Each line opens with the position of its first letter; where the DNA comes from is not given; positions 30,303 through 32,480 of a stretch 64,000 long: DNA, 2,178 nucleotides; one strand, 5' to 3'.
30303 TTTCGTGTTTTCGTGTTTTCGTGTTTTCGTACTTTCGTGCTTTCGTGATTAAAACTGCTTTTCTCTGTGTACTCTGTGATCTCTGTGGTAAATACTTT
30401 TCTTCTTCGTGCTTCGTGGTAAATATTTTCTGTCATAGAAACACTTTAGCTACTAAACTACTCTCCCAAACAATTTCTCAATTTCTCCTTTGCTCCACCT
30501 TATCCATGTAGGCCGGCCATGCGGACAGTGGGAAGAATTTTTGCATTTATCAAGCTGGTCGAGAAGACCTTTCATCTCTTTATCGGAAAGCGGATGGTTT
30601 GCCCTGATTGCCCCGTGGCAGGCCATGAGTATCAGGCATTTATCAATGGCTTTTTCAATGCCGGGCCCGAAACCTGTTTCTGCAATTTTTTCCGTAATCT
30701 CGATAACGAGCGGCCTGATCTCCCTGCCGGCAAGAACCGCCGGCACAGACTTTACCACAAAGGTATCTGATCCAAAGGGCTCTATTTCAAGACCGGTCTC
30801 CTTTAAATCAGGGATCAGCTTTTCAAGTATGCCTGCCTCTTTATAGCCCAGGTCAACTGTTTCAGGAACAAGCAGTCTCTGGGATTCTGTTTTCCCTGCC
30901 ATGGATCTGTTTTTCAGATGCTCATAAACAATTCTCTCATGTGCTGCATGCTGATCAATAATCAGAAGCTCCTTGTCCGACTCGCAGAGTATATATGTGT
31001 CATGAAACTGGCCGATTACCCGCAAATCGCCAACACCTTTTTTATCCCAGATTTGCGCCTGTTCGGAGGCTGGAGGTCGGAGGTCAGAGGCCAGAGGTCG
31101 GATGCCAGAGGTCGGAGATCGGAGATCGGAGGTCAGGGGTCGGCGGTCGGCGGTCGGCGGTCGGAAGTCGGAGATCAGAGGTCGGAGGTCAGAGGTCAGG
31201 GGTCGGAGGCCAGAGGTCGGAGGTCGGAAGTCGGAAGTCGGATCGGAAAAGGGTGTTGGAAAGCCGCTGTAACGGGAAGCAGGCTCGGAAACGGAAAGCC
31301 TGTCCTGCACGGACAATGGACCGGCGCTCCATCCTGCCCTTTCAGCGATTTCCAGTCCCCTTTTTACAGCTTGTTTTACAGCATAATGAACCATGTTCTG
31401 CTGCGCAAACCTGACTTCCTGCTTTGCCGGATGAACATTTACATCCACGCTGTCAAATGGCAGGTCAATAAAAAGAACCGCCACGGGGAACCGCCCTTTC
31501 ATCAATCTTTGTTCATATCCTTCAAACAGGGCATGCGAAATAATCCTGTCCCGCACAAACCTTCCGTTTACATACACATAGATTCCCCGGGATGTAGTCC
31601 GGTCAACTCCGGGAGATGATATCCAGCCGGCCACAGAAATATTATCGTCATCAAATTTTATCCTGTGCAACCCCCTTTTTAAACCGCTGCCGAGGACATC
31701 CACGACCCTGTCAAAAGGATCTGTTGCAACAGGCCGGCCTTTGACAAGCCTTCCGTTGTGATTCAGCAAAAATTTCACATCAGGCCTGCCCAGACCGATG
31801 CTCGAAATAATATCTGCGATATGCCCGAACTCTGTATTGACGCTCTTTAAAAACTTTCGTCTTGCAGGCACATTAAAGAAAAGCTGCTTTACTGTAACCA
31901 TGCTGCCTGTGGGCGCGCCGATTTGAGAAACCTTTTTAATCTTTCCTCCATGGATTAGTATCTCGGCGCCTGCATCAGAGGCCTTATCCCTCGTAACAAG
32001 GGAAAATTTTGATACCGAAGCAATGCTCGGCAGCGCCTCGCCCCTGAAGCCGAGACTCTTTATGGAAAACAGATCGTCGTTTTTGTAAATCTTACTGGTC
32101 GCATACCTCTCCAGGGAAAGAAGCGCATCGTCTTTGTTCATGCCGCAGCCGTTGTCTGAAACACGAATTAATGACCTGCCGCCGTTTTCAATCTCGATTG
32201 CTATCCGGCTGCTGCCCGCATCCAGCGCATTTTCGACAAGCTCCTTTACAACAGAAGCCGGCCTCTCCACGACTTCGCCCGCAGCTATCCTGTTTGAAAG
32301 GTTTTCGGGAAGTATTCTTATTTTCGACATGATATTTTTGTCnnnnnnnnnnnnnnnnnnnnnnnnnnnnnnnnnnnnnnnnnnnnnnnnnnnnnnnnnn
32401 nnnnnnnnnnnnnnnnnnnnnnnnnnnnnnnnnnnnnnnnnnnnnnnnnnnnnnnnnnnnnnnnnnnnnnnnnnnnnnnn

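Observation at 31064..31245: About 26 tandem heptanucleotide repeats sit in frame inside the mutL linker: a potential slippage-controlled mutator switch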

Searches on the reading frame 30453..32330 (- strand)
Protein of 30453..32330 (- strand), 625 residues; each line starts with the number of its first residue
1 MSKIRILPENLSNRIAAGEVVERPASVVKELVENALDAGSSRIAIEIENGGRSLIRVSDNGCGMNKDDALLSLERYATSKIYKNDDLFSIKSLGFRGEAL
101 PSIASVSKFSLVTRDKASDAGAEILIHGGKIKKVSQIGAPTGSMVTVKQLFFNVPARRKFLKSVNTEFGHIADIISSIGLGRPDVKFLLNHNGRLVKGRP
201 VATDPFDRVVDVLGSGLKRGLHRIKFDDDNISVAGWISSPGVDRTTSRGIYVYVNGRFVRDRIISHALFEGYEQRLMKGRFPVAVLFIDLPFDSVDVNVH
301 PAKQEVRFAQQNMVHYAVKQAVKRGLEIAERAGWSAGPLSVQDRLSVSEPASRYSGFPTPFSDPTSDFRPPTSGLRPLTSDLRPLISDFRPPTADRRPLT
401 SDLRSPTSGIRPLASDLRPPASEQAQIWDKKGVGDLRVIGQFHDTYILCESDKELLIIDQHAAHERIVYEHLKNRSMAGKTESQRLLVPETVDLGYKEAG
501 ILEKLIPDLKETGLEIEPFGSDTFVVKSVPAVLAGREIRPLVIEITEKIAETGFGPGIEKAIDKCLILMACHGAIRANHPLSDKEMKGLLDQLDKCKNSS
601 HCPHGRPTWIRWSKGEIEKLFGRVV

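Call 4: search_protein_families(library=pfam, proteins=[window:30453-32330:-])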
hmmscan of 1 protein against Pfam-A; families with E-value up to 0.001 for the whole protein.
window:30453-32330:- (625 aa): 4 families
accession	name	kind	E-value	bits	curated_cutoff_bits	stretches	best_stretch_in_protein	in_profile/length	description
PF08676.16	MutL_C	-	2.6e-41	141.1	25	1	439-581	1-142/142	MutL C terminal dimerisation domain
PF01119.25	DNA_mis_repair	-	3e-35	120.8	26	1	211-326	3-118/119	DNA mismatch repair protein, C-terminal domain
PF13589.12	HATPase_c_3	-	1.1e-09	38.9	25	1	25-116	4-95/137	Histidine kinase-, DNA gyrase B-, and HSP90-like ATPase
PF02518.31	HATPase_c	-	2.5e-08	34.8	26.4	1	22-78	4-63/111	Histidine kinase-, DNA gyrase B-, and HSP90-like ATPase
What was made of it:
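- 30453..32330 (-): mutL coding sequence: 625 aa plus stop, intact, MutH-independent endonuclease type. Pfam HATPase_c_3, DNA_mis_repair and MutL_C (call 4).
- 31353..32330 (-): N-terminal ATPase and transducer domain (aa 1-326). Pfam (call 4).
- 31017..31352 (-): Inter-domain linker (aa 327-438). No Pfam domain (call 4).
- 30456..31016 (-): C-terminal dimerisation and endonuclease domain (aa 439-625), with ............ (30921-30956) and CPHGRPT (30507-30527). Pfam MutL_C (call 4).
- On MutL, MutH-independent endonuclease type: Pfam hits: E = 1e-9 (HATPase_c_3), 3e-35 (DNA_mis_repair) and 2.6e-41 (MutL_C) (call 4).
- Checked: The array lies inside ORF 30453-32330 (-), 625 aa, which has these Pfam domains (call 4):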

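Call 7: find_homologous_proteins(query=window:30453-32330:-, max_evalue=1e-30)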
Query window:30453-32330:- (625 aa): 8000 proteins with E <= 1e-30 among 8000 candidates; the best 120 are listed.
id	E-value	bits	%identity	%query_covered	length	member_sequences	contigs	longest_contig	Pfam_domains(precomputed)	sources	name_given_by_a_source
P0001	0.0e+0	1409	100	100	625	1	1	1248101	PF01119.26,PF08676.17,PF02518.32,PF13589.13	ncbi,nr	ncbi:MAG: DNA mismatch repair protein MutL [Desulfobacteraceae bacterium Eth-SRB1]|nr:MAG: DNA misma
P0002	0.0e+0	1224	89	100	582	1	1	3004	PF01119.26,PF08676.17,PF02518.32,PF13589.13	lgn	-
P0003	0.0e+0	1184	87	100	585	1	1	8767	PF01119.26,PF08676.17,PF02518.32,PF13589.13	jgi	-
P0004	0.0e+0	1134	83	100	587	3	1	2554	PF01119.26,PF08676.17,PF02518.32,PF13589.13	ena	-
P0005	0.0e+0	1114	82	100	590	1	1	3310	PF01119.26,PF08676.17,PF02518.32,PF13589.13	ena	-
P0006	0.0e+0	1104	81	100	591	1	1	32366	PF01119.26,PF08676.17,PF02518.32,PF13589.13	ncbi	-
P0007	0.0e+0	1087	80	100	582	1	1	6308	PF01119.26,PF08676.17,PF02518.32,PF13589.13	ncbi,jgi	jgi:DNA mismatch repair protein MutL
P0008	0.0e+0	1081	80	100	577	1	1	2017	PF01119.26,PF08676.17,PF02518.32,PF13589.13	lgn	-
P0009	0.0e+0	1070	79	100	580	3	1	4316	PF01119.26,PF08676.17,PF02518.32,PF13589.13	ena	-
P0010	0.0e+0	1060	79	100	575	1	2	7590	PF01119.26,PF08676.17,PF02518.32,PF13589.13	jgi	-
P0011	6.5e-255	866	64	100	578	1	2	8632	PF01119.26,PF08676.17,PF02518.32,PF13589.13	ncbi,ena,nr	ncbi:MAG: DNA mismatch repair endonuclease MutL [Desulfobacterales bacterium]|nr:DNA mismatch repair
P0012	1.7e-254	864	65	100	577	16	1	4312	PF01119.26,PF08676.17,PF02518.32,PF13589.13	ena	-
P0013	1.7e-254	864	64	100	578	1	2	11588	PF01119.26,PF08676.17,PF02518.32,PF13589.13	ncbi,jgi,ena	jgi:DNA mismatch repair protein MutL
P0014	4.5e-254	863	70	57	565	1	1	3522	PF01119.26,PF08676.17,PF02518.32,PF13589.13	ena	-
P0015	5.6e-253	859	64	100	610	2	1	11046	PF01119.26,PF08676.17,PF02518.32,PF13589.13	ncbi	ncbi:MAG: DNA mismatch repair endonuclease MutL [Pseudomonadota bacterium]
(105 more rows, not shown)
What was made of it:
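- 30453..32330 (-): 100% identical to the NCBI protein 'MutL [Desulfobacteraceae bacterium Eth-SRB1]' (call 7).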

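Call 8: find_encoding_contigs(protein=window:30453-32330:-, flank=3000, max_places=10)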
Protein window:30453-32330:- (625 aa): no gene with exactly this product is on record in the collection.
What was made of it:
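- Tried and rejected: An exact-protein lookup for the window's MutL found nothing on record (call 8).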

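Call 11: find_related_loci(query=window:30453-32330:-, collection=metagenome_contigs, flank=2000)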
Query window:30453-32330:- (625 aa) in metagenome_contigs; peptide patterns used: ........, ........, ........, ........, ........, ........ (x = any residue, [..] = any of these).
303 stretches matched a pattern; 59 encode a relative of the query (tblastn E <= 1e-3); 59 distinct loci.
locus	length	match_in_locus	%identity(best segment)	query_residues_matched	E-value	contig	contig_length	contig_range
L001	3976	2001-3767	84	1-625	0e+0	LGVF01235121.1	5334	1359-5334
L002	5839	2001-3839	37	4-623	2e-120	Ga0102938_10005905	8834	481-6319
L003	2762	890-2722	36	1-623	2e-124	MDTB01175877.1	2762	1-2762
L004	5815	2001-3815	36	4-625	3e-115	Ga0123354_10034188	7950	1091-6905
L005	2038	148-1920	35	4-625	2e-118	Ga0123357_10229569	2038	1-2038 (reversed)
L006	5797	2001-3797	33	4-624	5e-108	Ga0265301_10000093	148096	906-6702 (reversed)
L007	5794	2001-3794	33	4-624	3e-107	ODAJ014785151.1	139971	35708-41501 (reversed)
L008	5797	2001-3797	33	4-624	8e-107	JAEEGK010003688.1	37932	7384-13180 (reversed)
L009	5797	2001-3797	33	4-624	5e-107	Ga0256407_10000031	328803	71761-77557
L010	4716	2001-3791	33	4-624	8e-106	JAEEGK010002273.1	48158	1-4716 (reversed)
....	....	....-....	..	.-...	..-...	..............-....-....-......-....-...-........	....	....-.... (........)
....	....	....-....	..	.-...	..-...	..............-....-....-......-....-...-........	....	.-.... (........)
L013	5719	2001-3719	44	1-624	7e-92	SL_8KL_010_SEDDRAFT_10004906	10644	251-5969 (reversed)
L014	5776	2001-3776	40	4-621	1e-81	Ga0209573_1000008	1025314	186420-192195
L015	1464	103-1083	43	1-327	3e-84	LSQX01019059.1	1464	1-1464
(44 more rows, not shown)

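Call 12: find_encoding_contigs(protein=P0002, flank=3000, max_places=3)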
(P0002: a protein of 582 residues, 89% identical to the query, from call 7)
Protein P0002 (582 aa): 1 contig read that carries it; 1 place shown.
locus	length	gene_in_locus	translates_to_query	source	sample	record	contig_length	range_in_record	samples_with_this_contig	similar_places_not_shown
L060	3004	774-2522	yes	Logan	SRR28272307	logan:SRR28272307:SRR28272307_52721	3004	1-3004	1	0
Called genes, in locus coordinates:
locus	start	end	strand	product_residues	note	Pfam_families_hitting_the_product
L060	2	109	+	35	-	?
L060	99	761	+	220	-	PF09976:TPR_21 (weak), PF13174:TPR_6 (faint), PF13374:TPR_10 (faint), PF13428:TPR_14 (faint), PF14559:TPR_19 (faint), PF07719:TPR_2 (faint), PF13181:TPR_8 (faint), PF13424:TPR_12 (faint), +3 more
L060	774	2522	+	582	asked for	PF02518:HATPase_c, PF13589:HATPase_c_3, PF01119:DNA_mis_repair, PF08676:MutL_C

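Call 13: find_encoding_contigs(protein=P0003, flank=3000, max_places=3)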
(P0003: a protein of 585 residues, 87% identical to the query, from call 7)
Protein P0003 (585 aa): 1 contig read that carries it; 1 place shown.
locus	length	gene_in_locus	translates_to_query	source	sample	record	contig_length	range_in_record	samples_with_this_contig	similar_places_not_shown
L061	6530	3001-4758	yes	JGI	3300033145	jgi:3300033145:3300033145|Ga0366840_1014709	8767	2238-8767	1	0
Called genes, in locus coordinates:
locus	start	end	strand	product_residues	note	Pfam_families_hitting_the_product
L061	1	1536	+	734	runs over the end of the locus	PF00009:GTP_EFTU (faint), PF01926:MMR_HSR1, PF02421:FeoB_N, PF17910:FeoB_Cyto, PF07670:Gate, PF07664:FeoB_C, PF07670:Gate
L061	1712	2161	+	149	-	PF06347:SH3_4, PF08239:SH3_3, PF06347:SH3_4, PF08239:SH3_3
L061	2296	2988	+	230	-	PF09976:TPR_21 (weak), PF13174:TPR_6 (faint), PF13374:TPR_10 (faint), PF13428:TPR_14 (faint), PF14559:TPR_19 (faint), PF07719:TPR_2 (faint), PF13181:TPR_8 (faint), PF13424:TPR_12 (faint), +3 more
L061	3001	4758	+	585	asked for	PF02518:HATPase_c, PF13589:HATPase_c_3, PF01119:DNA_mis_repair, PF08676:MutL_C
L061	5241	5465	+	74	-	-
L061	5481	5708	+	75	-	PF07927:HicA_toxin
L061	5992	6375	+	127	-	-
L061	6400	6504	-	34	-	-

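Call 14: find_encoding_contigs(protein=P0006, flank=3000, max_places=3)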
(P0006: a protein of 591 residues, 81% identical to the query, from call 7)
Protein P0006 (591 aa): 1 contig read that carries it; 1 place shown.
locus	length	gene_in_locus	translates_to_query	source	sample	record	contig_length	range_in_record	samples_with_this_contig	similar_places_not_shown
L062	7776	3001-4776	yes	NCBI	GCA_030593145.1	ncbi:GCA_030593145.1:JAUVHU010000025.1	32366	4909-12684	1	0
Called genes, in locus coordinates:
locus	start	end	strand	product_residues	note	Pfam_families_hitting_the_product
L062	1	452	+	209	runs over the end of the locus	PF05036:SPOR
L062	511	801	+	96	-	PF02686:GatC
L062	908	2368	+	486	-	PF01425:Amidase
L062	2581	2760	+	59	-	-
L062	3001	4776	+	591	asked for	PF02518:HATPase_c, PF13589:HATPase_c_3, PF01119:DNA_mis_repair, PF08676:MutL_C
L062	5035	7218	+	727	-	PF00515:TPR_1, PF13414:TPR_11, PF13424:TPR_12, PF13432:TPR_16, PF00515:TPR_1, PF13424:TPR_12, PF13414:TPR_11, PF00515:TPR_1, +33 more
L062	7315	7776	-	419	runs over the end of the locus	PF13609:Porin_4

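Call 15: find_encoding_contigs(protein=P0010, flank=3000, max_places=3)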
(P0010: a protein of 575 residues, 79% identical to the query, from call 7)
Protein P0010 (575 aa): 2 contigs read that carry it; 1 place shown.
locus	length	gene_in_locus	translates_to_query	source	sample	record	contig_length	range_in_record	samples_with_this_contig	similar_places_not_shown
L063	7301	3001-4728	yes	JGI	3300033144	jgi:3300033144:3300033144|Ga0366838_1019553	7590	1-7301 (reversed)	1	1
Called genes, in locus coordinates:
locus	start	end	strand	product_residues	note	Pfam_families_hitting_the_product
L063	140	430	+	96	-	PF02686:GatC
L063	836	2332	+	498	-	PF01425:Amidase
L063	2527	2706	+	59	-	-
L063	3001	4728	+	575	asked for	PF02518:HATPase_c, PF13589:HATPase_c_3, PF01119:DNA_mis_repair, PF08676:MutL_C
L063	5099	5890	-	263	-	PF01966:HD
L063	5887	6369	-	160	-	PF03205:MobB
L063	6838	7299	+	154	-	?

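Call 16: find_encoding_contigs(protein=P0005, flank=2000, max_places=3)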
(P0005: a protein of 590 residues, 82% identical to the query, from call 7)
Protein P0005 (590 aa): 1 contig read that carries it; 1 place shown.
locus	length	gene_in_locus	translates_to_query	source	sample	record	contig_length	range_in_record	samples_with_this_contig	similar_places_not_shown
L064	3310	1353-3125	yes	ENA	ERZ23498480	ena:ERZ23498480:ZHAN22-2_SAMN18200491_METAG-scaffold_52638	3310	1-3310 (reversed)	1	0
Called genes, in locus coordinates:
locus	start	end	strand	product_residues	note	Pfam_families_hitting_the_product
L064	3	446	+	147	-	?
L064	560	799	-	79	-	-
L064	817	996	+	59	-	-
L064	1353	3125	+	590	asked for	PF02518:HATPase_c (weak), PF13589:HATPase_c_3, PF01119:DNA_mis_repair, PF08676:MutL_C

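Call 17: find_encoding_contigs(protein=P0007, flank=2000, max_places=3)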
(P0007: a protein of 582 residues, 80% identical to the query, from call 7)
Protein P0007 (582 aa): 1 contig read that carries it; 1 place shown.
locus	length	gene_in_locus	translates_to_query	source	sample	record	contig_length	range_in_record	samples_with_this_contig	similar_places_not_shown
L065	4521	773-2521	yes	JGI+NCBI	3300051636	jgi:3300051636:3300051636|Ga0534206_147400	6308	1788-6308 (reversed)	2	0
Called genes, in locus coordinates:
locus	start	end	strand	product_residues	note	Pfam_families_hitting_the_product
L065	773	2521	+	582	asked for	PF02518:HATPase_c, PF13589:HATPase_c_3, PF01119:DNA_mis_repair, PF08676:MutL_C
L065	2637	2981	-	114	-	PF18480:DUF5615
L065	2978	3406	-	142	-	-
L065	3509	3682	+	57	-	-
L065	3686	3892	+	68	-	PF10049:DUF2283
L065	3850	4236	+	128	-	-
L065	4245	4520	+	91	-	PF02604:PhdYeFM_antitox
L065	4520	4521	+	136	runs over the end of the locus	PF01850:PIN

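Call 18: find_encoding_contigs(protein=P0004, flank=2000, max_places=3)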
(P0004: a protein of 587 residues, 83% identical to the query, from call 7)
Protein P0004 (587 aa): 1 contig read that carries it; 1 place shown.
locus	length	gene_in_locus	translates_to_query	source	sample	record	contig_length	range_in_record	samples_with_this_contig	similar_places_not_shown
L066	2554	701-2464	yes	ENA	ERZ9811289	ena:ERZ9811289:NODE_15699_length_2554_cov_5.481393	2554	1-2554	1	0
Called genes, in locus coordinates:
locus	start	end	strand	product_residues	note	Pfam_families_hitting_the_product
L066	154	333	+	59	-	-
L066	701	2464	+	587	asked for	PF02518:HATPase_c, PF13589:HATPase_c_3, PF01119:DNA_mis_repair, PF08676:MutL_C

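Call 19: find_encoding_contigs(protein=P0008, flank=2000, max_places=3)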
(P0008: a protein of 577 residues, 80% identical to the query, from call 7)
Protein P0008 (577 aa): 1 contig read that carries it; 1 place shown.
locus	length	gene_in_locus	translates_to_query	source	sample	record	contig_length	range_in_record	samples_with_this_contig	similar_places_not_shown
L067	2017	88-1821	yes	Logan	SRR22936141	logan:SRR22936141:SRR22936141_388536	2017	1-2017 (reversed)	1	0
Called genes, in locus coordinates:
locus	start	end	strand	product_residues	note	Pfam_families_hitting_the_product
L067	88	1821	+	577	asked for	PF02518:HATPase_c, PF13589:HATPase_c_3, PF01119:DNA_mis_repair, PF08676:MutL_C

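Call 20: find_encoding_contigs(protein=P0009, flank=2000, max_places=3)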
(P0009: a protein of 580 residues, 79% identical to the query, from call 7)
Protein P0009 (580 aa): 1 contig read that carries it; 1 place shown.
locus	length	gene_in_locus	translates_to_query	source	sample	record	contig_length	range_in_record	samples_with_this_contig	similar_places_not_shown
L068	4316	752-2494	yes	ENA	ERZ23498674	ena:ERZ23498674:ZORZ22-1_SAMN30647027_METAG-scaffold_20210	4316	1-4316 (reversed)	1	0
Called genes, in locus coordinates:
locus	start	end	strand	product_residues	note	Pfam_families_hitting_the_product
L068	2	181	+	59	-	?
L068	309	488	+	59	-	-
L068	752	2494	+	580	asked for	PF02518:HATPase_c, PF13589:HATPase_c_3, PF01119:DNA_mis_repair, PF08676:MutL_C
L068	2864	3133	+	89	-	PF02604:PhdYeFM_antitox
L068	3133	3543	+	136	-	PF01850:PIN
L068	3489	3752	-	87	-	-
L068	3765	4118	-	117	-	PF18480:DUF5615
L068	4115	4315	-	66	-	?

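Call 25: find_related_loci(query=window:30453-32330:-, collection=genome_contigs, flank=10000)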
Query window:30453-32330:- (625 aa) in genome_contigs; peptide patterns used: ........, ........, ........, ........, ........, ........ (x = any residue, [..] = any of these).
207 stretches matched a pattern; 47 encode a relative of the query (tblastn E <= 1e-3); 47 distinct loci.
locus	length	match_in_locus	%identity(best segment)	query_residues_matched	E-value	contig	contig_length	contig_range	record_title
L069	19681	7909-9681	81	1-625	0e+0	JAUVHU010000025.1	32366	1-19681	MAG: Desulfobacteraceae bacterium isolate CSMAG_410 CSMAG_410_k141_1324951_length_32366_cov_17.7889, whole genome shotgu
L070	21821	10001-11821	43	2-623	1e-161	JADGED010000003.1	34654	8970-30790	MAG: Desulfuromonadaceae bacterium isolate BB27 NODE_3_length_34654_cov_4.238338, whole genome shotgun sequence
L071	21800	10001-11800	39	4-623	8e-124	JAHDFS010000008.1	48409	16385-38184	MAG: Rhizobiaceae bacterium isolate MAG-28 RZ_1978, whole genome shotgun sequence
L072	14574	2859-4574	36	1-624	8e-124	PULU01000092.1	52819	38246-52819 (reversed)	MAG: Thermoplasmata archaeon isolate B1Sed10_34 B1-Sed10-C322, whole genome shotgun sequence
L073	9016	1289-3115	37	4-623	8e-121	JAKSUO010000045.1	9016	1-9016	MAG: Alphaproteobacteria bacterium isolate Horse_feces335 MAG335_45, whole genome shotgun sequence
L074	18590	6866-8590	35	1-623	3e-116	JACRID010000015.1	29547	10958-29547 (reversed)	MAG: Candidatus Peregrinibacteria bacterium isolate NC_groundwater_1794_Pr3_B-0.1um_45_30 SR-2_scaffold_141_575296, whol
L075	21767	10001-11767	35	1-624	8e-116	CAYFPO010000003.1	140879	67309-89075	MAG TPA_asm: uncultured bacterium isolate ERP019367_co1_130 genome assembly, contig: NODE_157_length_140879_cov_92.29377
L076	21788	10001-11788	36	4-623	3e-115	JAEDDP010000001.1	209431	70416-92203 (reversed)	MAG: Alphaproteobacteria bacterium isolate MAG035 NODE_15_length_209431_cov_7.402763, whole genome shotgun sequence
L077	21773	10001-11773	36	4-623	1e-114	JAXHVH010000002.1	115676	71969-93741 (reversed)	MAG: Bacillota bacterium isolate MAG72_tar_biofilm MAG72_2, whole genome shotgun sequence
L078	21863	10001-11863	36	1-623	2e-114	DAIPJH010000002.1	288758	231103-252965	MAG TPA_asm: Rickettsiales bacterium isolate CTOTU9729 NODE_2_length_288758_cov_13.647098, whole genome shotgun sequence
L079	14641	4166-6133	35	2-622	6e-113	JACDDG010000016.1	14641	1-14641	MAG: Parachlamydiaceae bacterium isolate MGR_bin328 SD2899_NODE_1164_length_14641_cov_1.201254, whole genome shotgun seq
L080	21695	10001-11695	36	2-623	2e-111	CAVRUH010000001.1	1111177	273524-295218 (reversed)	MAG: Waddliaceae bacterium isolate MFD02248.bin.2.105 genome assembly, contig: contig_19355, whole genome shotgun sequen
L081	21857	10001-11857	37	2-621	5e-110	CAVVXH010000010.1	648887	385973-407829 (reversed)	MAG: uncultured Parachlamydiaceae bacterium isolate MFD04540.bin.3.34 genome assembly, contig: contig_28844, whole genom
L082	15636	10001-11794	34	4-624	2e-109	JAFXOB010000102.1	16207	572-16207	MAG: Elusimicrobia bacterium isolate RGIG6590 Sheep_Rumen-1__c743306, whole genome shotgun sequence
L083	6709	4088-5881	33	4-624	5e-107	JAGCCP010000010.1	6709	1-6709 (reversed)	MAG: Candidatus Ruminimicrobiellum bubulum isolate RGIG9669 Yak_Omasum-2__c123820, whole genome shotgun sequence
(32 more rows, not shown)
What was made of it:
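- Tried and rejected: The DNA of relatives therefore had to be fetched one protein at a time (calls 11-20, 25).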

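Call 69: predict_structure(alignment_id=A1)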
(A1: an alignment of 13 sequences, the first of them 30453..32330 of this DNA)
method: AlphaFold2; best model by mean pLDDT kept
length: 625 residues; sequences in the alignment: 13
mean_pLDDT: 38.9   pTM: 0.28
mean pLDDT of the five models: 38.9, 38.6, 38.4, 37.6, 36.6
residues with pLDDT >= 90: 0; 70-90: 0; 50-70: 138; < 50: 487
segments of 3 or more residues with pLDDT < 50: 1-32, 34-36, 38-249, 273-285, 296-306, 333-350, 355-498, 520-523, 532-537, 550-562, 572-578, 595-609, 623-625
pLDDT, mean of each block of 10 residues (from residue 1): 33 40 43 46 33 28 33 32 24 22 25 27 27 28 24 25 28 29 32 32 36 37 40 43 37 55 56 42 50 48 49 63 58 41 44 41 24 24 24 24 25 25 30 38 37 36 37 35 31 46 63 56 52 45 52 43 51 47 64 46 42 60 44
secondary structure, 60 per line:
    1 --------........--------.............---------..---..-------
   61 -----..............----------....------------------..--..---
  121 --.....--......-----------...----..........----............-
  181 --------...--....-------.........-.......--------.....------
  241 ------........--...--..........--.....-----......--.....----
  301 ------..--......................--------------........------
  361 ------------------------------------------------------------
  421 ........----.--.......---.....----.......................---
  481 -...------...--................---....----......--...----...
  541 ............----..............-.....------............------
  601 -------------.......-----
elements in order (helices of 4 or more, strands of 3 or more residues): H9-16 H25-37 H66-79 H90-93 E123-127 E130-135 H154-163 H168-179 E189-191 E194-197 H205-213 H215-221 E230-234 E250-254 E257-259 H262-271 H274-278 E284-289 H311-332 E347-350 H351-354 H421-428 E436-442 E446-450 E455-459 H460-477 E491-493 H496-511 E515-518 E523-528 H538-552 H557-570 H572-576 H583-594 H614-620
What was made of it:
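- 31017..31352 (-): It has the lowest pLDDT and no secondary structure in an otherwise poor AlphaFold model (call 69).
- Tried and rejected: I did not use it beyond noting that aa 361-420 has the lowest confidence and no secondary structure (call 69).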
